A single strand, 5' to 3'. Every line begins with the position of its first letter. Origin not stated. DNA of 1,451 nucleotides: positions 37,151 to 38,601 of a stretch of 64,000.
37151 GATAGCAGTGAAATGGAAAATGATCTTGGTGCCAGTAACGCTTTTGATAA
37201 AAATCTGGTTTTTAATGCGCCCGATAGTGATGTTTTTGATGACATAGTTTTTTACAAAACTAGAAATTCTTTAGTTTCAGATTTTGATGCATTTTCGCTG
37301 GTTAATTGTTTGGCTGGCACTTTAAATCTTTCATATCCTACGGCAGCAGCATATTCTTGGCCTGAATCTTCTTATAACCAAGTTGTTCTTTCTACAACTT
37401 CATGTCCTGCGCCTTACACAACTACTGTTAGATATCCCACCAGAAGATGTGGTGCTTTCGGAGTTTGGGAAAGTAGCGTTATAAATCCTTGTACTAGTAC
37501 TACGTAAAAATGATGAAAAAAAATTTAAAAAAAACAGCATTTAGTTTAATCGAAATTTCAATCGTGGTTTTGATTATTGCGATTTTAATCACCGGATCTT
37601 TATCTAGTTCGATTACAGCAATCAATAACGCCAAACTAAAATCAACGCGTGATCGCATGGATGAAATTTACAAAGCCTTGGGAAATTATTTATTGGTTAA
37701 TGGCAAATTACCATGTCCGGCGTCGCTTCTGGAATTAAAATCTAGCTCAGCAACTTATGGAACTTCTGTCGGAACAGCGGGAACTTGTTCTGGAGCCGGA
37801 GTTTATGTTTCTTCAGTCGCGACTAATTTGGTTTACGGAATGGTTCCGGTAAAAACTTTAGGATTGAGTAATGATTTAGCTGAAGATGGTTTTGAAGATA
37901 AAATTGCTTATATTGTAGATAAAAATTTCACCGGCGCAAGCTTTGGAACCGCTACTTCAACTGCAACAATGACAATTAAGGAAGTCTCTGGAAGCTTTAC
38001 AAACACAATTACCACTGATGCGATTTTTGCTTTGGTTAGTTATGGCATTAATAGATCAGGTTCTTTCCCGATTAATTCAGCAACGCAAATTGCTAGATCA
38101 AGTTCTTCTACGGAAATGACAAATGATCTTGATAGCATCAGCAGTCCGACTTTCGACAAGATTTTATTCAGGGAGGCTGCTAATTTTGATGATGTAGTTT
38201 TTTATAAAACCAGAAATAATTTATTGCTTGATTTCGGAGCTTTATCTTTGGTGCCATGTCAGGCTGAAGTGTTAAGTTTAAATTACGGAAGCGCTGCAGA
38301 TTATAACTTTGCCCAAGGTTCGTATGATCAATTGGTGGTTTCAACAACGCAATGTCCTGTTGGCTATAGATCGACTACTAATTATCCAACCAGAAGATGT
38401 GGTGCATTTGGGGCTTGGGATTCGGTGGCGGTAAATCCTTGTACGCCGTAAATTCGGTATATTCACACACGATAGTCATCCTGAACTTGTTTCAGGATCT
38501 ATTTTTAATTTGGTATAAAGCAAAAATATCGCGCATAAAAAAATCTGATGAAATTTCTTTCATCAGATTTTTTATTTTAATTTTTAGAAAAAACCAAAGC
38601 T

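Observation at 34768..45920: Candidate undescribed surface/host-interaction system: pilin-like proteins and a giant secreted protein share a sushi/CCP-like module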

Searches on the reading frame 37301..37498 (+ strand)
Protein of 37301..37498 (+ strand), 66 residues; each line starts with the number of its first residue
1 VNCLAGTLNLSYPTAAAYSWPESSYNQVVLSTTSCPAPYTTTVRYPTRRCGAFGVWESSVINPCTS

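Call 22: search_solved_structures(query=A2, max_evalue=10, show_alignments=3)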
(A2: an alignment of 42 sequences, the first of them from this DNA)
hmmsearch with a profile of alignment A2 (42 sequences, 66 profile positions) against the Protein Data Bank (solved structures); distinct sequences matched with E-value up to 10: 0.

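Call 23: search_protein_families(library=pfam, alignment_id=A2, max_evalue=0.1)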
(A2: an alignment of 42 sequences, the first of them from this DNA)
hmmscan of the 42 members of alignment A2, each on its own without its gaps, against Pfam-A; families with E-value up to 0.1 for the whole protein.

A. member 1, seq(66 aa): 1 family
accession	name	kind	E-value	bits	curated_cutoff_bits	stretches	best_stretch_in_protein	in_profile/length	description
PF02793.27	HRM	-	0.0024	18.7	26.2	1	18-58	12-53/66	Hormone receptor domain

B. families by the number of members that match (of 42 scanned): 5 families
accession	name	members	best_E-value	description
PF02793.27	HRM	16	1.4e-05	Hormone receptor domain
PF25599.1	Ephrin_CRD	3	0.0018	Ephrin cysteine rich domain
PF00084.26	Sushi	3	0.013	Sushi repeat (SCR repeat)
PF04265.19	TPK_B1_binding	1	0.023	Thiamin pyrophosphokinase, vitamin B1 binding domain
PF18224.6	ToxB_N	1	0.064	ToxB N-terminal domain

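Call 43: search_protein_representatives(alignment_id=A2)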
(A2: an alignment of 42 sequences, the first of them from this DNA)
Query: 42 sequences, 66 profile positions. Proteins with E-value up to 0.001 (for the whole library): 165; up to 1e-10: 80; up to 1e-30: 2. The best 150 are listed.
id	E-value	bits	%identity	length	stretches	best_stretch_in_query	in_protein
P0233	1.4e-36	140.7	-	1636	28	2-65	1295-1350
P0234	1.9e-31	124.3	-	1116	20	3-65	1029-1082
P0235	8.6e-24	99.8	-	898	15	3-65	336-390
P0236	1.2e-22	96.1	-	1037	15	13-65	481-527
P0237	1.2e-20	89.7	-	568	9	3-65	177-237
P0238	1.6e-19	86.1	-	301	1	1-65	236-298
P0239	2.0e-18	82.6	-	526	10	30-58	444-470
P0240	2.9e-18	82.1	-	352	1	1-65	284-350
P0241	5.4e-18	81.2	-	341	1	1-65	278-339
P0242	7.2e-18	80.8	-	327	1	1-65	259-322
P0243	3.2e-17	78.7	-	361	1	2-65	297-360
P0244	3.9e-17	78.5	-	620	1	2-65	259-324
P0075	5.1e-17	78.1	-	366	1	1-65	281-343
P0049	5.3e-17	78.0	-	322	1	1-65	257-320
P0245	5.7e-17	77.9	-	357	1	1-65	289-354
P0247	2.8e-16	75.7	-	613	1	1-65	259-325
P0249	4.2e-16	75.2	-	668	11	30-65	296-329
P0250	5.8e-16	74.7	-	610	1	3-65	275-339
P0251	7.8e-16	74.3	-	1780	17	33-65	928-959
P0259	3.8e-15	72.1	-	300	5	2-65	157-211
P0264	1.9e-14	69.8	-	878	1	1-65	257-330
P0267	3.3e-14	69.1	-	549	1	2-65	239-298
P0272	1.6e-13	66.9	-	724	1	1-59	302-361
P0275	2.3e-13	66.4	-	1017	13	2-65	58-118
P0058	2.3e-13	66.4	-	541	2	1-64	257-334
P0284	2.5e-12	63.1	-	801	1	1-62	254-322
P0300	3.7e-11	59.3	-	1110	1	1-65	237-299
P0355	1.2e-05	41.6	-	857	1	1-64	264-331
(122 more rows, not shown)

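Call 45: search_protein_families(library=pfam, proteins=[P0233, P0234, P0235, P0236, P0237, P0239, P0249, P0251, P0259, P0275], max_evalue=0.001)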
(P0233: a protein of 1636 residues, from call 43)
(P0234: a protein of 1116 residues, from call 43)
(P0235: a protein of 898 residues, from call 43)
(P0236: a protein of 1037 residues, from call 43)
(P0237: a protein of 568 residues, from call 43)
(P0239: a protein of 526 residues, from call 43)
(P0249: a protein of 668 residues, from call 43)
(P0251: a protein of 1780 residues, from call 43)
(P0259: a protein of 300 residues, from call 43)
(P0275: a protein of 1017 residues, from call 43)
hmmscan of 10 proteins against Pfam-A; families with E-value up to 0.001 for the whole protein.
P0233 (1636 aa): 3 families
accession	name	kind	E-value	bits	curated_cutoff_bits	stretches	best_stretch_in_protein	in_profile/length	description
PF02793.27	HRM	-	1.4e-60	202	26.2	3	1132-1183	3-64/66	Hormone receptor domain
PF00084.26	Sushi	-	5.6e-28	97.5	20.7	0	1255-1291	18-56/56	Sushi repeat (SCR repeat)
PF25599.1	Ephrin_CRD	-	9.5e-18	64.4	27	1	1357-1404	3-58/59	Ephrin cysteine rich domain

P0234 (1116 aa): 1 family
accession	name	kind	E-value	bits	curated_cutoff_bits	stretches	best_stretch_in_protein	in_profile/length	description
PF02793.27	HRM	-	9.9e-145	471.6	26.2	20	984-1029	11-63/66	Hormone receptor domain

P0235 (898 aa): 3 families
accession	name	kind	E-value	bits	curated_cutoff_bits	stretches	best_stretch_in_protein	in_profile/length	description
PF02793.27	HRM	-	2e-24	86.2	26.2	1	722-766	3-53/66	Hormone receptor domain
PF00084.26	Sushi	-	0.00028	21.6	20.7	0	353-383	21-51/56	Sushi repeat (SCR repeat)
PF25599.1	Ephrin_CRD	-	0.00064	20.1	27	0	345-384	8-53/59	Ephrin cysteine rich domain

P0236 (1037 aa): 3 families
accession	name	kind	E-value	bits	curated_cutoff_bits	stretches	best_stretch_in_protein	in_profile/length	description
PF02793.27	HRM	-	5.5e-38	129.6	26.2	1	910-961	3-56/66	Hormone receptor domain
PF25599.1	Ephrin_CRD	-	2.6e-18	66.2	27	0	380-410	25-55/59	Ephrin cysteine rich domain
PF00084.26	Sushi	-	9.3e-10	39.2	20.7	0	923-964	18-56/56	Sushi repeat (SCR repeat)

P0237 (568 aa): 3 families
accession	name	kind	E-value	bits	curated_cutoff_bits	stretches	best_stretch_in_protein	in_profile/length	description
PF02793.27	HRM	-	1.5e-25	89.8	26.2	1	239-284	2-53/66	Hormone receptor domain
PF00084.26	Sushi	-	2.6e-13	50.6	20.7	0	195-233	17-53/56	Sushi repeat (SCR repeat)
PF25599.1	Ephrin_CRD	-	8.7e-08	32.5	27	0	86-113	24-52/59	Ephrin cysteine rich domain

P0239 (526 aa): 5 families
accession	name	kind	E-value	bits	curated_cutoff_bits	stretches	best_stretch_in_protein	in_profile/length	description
PF00084.26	Sushi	-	1e-70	234.4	20.7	9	193-243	1-52/56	Sushi repeat (SCR repeat)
PF05375.19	Pacifastin_I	-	6.4e-08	32.6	27.9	0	119-140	16-34/40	Pacifastin inhibitor (LCMII)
PF24997.1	PSF1_C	-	1.3e-06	28.3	27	0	18-42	9-34/54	PSF1 C-terminal domain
PF02793.27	HRM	-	3.8e-05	24.4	26.2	0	39-80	16-64/66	Hormone receptor domain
PF13229.12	Beta_helix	-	9.8e-05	22.5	25.9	0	118-281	3-141/158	Right handed beta helix region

P0249 (668 aa): 3 families
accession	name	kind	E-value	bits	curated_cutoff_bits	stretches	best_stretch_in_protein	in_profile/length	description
PF02793.27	HRM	-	5.9e-24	84.7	26.2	2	498-543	3-54/66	Hormone receptor domain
PF25599.1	Ephrin_CRD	-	5.7e-07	29.9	27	0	295-325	25-55/59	Ephrin cysteine rich domain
PF00084.26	Sushi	-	2.2e-06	28.4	20.7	0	293-324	23-53/56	Sushi repeat (SCR repeat)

P0251 (1780 aa): 7 families
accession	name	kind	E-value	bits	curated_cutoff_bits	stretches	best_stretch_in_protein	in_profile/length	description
PF02793.27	HRM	-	2.2e-37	127.7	26.2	2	279-324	3-54/66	Hormone receptor domain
PF07714.23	PK_Tyr_Ser-Thr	-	1.1e-32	113.8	23.1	1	1492-1772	2-257/258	Protein tyrosine and serine/threonine kinase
PF00069.31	Pkinase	-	2.3e-30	106.3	31.7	1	1494-1765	4-253/263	Protein kinase domain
PF00084.26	Sushi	-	2.6e-24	85.8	20.7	0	636-678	12-56/56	Sushi repeat (SCR repeat)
PF25599.1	Ephrin_CRD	-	7.3e-14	52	27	0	638-679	8-58/59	Ephrin cysteine rich domain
PF00041.27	fn3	-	3.7e-12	46.7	25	2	1278-1358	2-72/84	Fibronectin type III domain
PF16656.11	Pur_ac_phosph_N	-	3.2e-05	24.9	30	0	1227-1260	48-82/93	Purple acid Phosphatase, N-terminal domain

P0259 (300 aa): 5 families
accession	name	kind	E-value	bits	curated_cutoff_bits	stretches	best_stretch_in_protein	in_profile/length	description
PF02793.27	HRM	-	2.8e-41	140.2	26.2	5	168-210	10-63/66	Hormone receptor domain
PF15443.11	DUF4630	-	6.8e-05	23.6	25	0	193-213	69-89/155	Domain of unknown function (DUF4630)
PF06744.18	IcmF_C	-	0.00022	21.8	26.7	0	168-202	34-68/106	Type VI secretion protein IcmF C2-like domain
PF21060.3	Reovirus_L2_6th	-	0.00079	20.2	27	0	229-256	9-36/98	Reovirus core-spike protein lambda-2 (L2), 6th domain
PF01880.24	Desulfoferrodox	-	0.00084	20.3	22.2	0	81-94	84-97/98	Desulfoferrodoxin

P0275 (1017 aa): 4 families
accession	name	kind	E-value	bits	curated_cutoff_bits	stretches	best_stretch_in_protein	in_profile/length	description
PF02793.27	HRM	-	3.9e-30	104.5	26.2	2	397-441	3-53/66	Hormone receptor domain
PF00041.27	fn3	-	4.6e-13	49.6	25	1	908-982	2-68/84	Fibronectin type III domain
PF00084.26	Sushi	-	4.8e-10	40.1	20.7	0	744-793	11-53/56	Sushi repeat (SCR repeat)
PF16656.11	Pur_ac_phosph_N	-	4.6e-05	24.3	30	0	912-983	6-81/93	Purple acid Phosphatase, N-terminal domain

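Call 46: list_cluster_members(proteins=[P0233, P0234, P0235, P0236, P0237, P0239, P0249, P0251, P0259, P0275])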
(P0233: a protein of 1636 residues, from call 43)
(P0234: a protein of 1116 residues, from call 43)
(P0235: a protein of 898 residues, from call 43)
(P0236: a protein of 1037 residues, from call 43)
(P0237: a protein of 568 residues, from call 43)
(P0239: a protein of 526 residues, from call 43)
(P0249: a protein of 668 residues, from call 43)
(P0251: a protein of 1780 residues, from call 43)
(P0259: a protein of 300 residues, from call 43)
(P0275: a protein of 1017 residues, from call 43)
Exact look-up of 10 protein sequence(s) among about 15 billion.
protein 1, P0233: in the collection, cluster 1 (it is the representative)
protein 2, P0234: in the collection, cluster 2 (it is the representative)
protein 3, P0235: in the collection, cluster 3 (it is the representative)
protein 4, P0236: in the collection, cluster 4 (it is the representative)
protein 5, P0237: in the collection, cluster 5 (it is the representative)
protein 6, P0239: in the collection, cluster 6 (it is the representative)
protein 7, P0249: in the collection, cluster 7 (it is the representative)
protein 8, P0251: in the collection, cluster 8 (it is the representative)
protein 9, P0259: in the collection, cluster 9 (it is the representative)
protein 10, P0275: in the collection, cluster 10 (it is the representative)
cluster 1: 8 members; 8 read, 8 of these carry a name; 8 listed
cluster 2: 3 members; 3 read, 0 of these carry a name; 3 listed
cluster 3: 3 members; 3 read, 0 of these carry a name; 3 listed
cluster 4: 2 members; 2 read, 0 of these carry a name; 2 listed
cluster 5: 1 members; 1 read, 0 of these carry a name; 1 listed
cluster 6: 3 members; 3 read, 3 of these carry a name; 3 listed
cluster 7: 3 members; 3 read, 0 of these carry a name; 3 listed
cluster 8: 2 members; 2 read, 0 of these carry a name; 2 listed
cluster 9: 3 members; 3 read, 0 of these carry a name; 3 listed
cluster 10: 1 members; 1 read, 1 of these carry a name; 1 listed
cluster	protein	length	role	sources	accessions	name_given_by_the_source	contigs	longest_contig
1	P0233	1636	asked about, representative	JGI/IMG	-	hypothetical protein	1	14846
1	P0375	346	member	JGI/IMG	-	hypothetical protein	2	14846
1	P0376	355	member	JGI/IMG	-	hypothetical protein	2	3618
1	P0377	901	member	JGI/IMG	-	hypothetical protein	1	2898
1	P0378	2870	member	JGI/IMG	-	hypothetical protein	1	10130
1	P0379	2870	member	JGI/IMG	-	hypothetical protein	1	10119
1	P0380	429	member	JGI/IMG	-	hypothetical protein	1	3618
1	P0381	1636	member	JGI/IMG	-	hypothetical protein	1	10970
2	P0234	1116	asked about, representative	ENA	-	-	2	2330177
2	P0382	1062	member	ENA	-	-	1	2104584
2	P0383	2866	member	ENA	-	-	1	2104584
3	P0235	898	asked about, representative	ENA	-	-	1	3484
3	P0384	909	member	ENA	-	-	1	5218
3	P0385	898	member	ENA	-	-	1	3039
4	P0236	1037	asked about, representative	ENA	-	-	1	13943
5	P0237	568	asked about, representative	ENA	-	-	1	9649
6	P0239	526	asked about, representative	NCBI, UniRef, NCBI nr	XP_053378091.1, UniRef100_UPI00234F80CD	sushi, von Willebrand factor type A, EGF and pentraxin domain-containing protein 1-like ...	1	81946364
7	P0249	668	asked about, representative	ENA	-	-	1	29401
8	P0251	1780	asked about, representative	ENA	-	-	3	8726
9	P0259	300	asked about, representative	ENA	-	-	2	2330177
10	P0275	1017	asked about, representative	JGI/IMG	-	hypothetical protein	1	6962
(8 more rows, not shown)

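Call 49: search_protein_families(library=pfam, proteins=[P0244, P0247, P0250, P0264, P0272, P0284, P0300, P0355, P0267], max_evalue=0.01)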
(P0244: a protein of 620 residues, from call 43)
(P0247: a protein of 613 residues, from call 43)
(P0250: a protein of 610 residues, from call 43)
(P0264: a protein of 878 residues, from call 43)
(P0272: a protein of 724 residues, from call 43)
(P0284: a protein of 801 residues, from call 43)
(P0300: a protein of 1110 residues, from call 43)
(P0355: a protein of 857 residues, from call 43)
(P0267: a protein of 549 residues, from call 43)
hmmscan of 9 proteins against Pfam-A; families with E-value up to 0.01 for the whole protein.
P0244 (620 aa): 2 families
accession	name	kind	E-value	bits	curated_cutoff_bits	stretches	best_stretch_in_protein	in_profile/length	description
PF21722.4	Gly_rich_2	-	3.8e-09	37.3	24.3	1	367-615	14-225/226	Glycine-rich domain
PF07963.17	N_methyl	-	0.00045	20.1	21.2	1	12-34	2-24/27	Prokaryotic N-terminal methylation motif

P0247 (613 aa): 2 families
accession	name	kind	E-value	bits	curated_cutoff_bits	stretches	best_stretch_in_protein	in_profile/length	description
PF21722.4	Gly_rich_2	-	1.1e-13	52.2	24.3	1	359-612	3-226/226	Glycine-rich domain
PF07963.17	N_methyl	-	0.0001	22.2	21.2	1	11-34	4-27/27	Prokaryotic N-terminal methylation motif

P0250 (610 aa): 3 families
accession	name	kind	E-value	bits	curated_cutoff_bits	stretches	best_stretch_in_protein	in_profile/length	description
PF21722.4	Gly_rich_2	-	3.4e-17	63.7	24.3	1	365-607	3-226/226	Glycine-rich domain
PF07963.17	N_methyl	-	0.001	19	21.2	1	11-35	3-27/27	Prokaryotic N-terminal methylation motif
PF02793.27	HRM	-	0.0022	18.8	26.2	0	291-332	11-53/66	Hormone receptor domain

P0264 (878 aa): 2 families
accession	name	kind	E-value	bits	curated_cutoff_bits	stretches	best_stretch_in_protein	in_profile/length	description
PF21722.4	Gly_rich_2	-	4.1e-25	89.6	24.3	2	375-598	12-225/226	Glycine-rich domain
PF07963.17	N_methyl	-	8.1e-07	28.8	21.2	1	14-38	3-27/27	Prokaryotic N-terminal methylation motif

P0272 (724 aa): 2 families
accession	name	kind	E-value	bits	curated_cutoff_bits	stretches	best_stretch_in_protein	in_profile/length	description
PF21722.4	Gly_rich_2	-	7e-18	65.9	24.3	1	486-722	9-225/226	Glycine-rich domain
PF07963.17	N_methyl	-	7.4e-05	22.6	21.2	1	36-60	2-26/27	Prokaryotic N-terminal methylation motif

P0284 (801 aa): 2 families
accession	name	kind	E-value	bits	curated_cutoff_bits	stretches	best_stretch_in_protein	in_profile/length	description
PF21722.4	Gly_rich_2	-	1.5e-14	55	24.3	1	558-801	8-225/226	Glycine-rich domain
PF07963.17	N_methyl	-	3.6e-05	23.6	21.2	1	2-25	3-26/27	Prokaryotic N-terminal methylation motif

P0300 (1110 aa): 1 family
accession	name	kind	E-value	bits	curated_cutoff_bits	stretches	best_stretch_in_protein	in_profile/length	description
PF21722.4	Gly_rich_2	-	9.5e-35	121.1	24.3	2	390-633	11-225/226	Glycine-rich domain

P0355 (857 aa): 1 family
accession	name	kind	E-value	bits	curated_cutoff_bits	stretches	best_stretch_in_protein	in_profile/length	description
PF07963.17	N_methyl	-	0.0034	17.3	21.2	1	15-38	4-27/27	Prokaryotic N-terminal methylation motif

P0267 (549 aa): 0 families

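Call 68: find_encoding_contigs(protein=P0233, flank=8000, max_places=2)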
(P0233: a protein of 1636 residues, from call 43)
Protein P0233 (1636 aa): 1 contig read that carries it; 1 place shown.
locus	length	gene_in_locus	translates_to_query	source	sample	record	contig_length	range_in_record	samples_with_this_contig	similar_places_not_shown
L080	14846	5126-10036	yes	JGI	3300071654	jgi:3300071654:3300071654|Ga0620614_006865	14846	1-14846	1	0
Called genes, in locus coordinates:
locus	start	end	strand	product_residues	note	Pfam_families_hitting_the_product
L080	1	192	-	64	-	?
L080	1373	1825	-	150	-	-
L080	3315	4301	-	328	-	-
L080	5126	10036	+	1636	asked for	PF00084:Sushi (faint), PF02793:HRM (faint), PF25599:Ephrin_CRD (faint)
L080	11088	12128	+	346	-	PF07714:PK_Tyr_Ser-Thr, PF00069:Pkinase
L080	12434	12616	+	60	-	-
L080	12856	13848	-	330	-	-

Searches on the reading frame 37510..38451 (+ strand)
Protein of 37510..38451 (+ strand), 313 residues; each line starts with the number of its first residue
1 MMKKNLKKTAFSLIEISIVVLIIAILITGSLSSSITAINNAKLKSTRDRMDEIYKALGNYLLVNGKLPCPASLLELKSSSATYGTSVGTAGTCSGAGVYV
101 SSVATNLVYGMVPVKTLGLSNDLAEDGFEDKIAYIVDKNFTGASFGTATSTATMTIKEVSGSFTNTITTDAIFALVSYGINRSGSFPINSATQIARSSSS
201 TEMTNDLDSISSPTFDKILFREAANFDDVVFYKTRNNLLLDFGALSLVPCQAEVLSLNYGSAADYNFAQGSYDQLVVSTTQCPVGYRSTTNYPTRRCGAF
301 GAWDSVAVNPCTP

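Call 3: search_protein_families(library=pfam, proteins=[window:37510-38451:+], max_evalue=1)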
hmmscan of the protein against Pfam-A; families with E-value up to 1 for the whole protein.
window:37510-38451:+ (313 aa): 1 family
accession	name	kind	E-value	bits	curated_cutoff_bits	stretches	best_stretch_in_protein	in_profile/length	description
PF07963.17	N_methyl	-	0.0031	17.5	21.2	1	7-30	3-26/27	Prokaryotic N-terminal methylation motif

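Call 4: search_protein_families(library=ncbifam, proteins=[window:37510-38451:+], max_evalue=1)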
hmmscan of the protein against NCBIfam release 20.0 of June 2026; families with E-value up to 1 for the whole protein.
window:37510-38451:+ (313 aa): 5 families
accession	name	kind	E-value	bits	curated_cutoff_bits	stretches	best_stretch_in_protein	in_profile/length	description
TIGR01710.1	typeII_sec_gspG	equivalog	6e-05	23.1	88.85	1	10-70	2-62/134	type II secretion system major pseudopilin GspG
TIGR02532.1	IV_pilin_GFxxxE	domain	0.0017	18.2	16.3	1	10-29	3-22/24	prepilin-type N-terminal cleavage/methylation domain-containing protein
NF009311.0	PRK12670.1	equivalog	0.066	13.1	116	1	9-47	56-94/99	putative monovalent cation/H+ antiporter subunit G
NF040999.1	pilin_ComGC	equivalog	0.091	13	75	1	9-27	2-20/84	competence type IV pilus major pilin ComGC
TIGR01708.2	typeII_sec_gspH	equivalog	0.17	11.9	80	1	11-50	4-43/169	type II secretion system minor pseudopilin GspH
